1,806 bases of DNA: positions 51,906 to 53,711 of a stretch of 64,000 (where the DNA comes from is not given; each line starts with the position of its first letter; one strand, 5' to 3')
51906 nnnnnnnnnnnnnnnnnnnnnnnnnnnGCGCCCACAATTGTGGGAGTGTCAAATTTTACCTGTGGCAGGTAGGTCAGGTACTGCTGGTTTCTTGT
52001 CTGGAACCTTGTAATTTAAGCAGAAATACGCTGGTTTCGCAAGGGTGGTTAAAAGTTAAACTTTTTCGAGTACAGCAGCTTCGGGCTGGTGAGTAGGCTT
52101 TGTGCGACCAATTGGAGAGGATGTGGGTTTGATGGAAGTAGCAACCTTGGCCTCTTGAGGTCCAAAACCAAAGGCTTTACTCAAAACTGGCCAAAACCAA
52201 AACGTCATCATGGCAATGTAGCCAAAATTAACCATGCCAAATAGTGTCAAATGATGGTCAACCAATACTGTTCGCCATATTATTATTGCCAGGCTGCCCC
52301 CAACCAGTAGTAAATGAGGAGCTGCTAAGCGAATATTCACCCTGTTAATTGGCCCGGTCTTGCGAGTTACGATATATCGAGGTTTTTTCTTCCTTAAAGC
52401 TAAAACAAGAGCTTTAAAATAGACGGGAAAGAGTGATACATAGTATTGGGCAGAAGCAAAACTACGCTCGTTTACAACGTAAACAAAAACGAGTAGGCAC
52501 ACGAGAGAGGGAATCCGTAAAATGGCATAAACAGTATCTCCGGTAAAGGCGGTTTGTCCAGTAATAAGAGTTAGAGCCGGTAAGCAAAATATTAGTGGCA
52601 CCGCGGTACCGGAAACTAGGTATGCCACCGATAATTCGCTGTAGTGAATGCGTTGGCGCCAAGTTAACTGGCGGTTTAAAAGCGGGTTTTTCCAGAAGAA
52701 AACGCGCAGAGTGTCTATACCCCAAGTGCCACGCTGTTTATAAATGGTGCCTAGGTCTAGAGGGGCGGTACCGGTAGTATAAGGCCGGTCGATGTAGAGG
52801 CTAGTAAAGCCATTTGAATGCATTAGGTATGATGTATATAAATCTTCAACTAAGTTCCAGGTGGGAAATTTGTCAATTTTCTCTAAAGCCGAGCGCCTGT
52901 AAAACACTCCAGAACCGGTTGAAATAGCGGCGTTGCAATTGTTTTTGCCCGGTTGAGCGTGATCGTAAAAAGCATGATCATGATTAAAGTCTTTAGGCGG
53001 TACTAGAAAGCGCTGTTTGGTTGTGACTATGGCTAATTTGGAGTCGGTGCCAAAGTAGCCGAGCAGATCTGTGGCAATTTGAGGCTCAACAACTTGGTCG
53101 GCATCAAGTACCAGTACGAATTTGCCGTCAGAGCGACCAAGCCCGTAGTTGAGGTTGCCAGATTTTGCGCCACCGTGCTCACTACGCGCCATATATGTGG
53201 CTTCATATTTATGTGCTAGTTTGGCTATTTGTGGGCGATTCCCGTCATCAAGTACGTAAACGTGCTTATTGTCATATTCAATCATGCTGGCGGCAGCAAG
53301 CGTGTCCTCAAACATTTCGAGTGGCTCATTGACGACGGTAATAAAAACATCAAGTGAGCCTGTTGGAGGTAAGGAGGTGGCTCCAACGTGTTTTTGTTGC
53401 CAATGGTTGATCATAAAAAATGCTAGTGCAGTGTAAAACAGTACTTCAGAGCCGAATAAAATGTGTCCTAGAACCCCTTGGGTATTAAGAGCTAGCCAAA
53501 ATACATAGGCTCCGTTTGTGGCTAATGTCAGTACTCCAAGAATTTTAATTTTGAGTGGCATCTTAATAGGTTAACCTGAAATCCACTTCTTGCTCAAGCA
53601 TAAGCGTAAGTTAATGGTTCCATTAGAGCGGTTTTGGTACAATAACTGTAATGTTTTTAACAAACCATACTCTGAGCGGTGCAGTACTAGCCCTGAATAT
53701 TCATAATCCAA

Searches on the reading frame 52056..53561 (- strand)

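Call 9: search_protein_families(library=pfam, proteins=[window:52056-53561:-], max_evalue=0.01)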
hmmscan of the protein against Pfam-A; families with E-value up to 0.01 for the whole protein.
window:52056-53561:- (501 aa): 5 families
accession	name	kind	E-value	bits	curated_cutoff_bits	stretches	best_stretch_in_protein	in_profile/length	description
PF13641.12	Glyco_tranf_2_3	-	2.4e-17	64.2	27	1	72-280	5-227/230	Glycosyltransferase like family 2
PF00535.33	Glycos_transf_2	-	6.3e-17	62.5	23.3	1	72-229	2-167/168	Glycosyl transferase family 2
PF13632.12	Glyco_trans_2_3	-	2.2e-10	41.1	27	1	148-333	1-174/198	Glycosyl transferase family group 2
PF03552.20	Cellulose_synt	-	4e-10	39.3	24.7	1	237-346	422-536/722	Cellulose synthase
PF13506.12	Glyco_transf_21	-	0.0087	16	21.7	0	126-261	11-151/174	Glycosyl transferase family 21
